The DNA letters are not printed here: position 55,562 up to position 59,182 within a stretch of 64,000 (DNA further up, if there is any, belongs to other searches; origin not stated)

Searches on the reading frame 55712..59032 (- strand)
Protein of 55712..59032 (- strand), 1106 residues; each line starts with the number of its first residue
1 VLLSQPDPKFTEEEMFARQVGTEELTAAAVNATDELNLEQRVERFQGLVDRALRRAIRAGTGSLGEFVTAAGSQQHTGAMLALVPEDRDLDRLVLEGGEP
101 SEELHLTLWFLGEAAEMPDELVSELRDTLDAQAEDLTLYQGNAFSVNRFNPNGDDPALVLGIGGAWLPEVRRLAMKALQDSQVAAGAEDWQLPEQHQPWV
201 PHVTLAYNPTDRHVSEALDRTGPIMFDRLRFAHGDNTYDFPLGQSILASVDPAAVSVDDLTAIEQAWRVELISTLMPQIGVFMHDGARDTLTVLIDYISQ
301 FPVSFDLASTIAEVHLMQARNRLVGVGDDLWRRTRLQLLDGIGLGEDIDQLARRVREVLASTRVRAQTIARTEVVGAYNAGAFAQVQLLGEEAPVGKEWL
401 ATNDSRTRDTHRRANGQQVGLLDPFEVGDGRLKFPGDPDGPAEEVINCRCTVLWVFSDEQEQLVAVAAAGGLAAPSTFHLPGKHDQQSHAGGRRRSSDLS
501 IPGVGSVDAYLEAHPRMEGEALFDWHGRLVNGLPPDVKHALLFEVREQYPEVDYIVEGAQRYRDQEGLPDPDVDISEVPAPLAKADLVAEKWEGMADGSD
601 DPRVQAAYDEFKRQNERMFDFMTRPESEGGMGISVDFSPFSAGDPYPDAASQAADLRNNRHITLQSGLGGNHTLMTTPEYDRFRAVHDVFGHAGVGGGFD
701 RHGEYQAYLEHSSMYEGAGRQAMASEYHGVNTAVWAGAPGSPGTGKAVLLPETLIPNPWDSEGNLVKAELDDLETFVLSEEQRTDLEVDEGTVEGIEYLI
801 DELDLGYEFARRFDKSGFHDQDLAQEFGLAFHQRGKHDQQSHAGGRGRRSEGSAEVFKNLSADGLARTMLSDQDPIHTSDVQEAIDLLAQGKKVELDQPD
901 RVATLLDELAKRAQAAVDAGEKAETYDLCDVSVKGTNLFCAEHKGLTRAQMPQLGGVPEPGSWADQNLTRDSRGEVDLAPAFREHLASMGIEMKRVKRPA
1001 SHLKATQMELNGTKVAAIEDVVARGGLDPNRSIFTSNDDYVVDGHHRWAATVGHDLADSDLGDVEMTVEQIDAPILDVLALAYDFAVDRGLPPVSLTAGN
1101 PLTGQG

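Call 52: search_protein_families(library=pfam, proteins=[window:55712-59032:-], max_evalue=0.01)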
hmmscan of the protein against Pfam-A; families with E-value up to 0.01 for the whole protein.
window:55712-59032:- (1106 aa): 3 families
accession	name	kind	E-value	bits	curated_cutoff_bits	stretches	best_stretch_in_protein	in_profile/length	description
PF04233.19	Phage_Mu_F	-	3.7e-17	63.5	29.6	1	337-452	6-111/112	Phage Mu protein F like protein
PF13563.12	2_5_RNA_ligase2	-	8.8e-09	36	27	1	102-221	24-129/152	2'-5' RNA ligase superfamily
PF02834.22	LigT_PEase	-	0.0036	17.9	23.3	0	100-130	31-62/87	LigT like Phosphoesterase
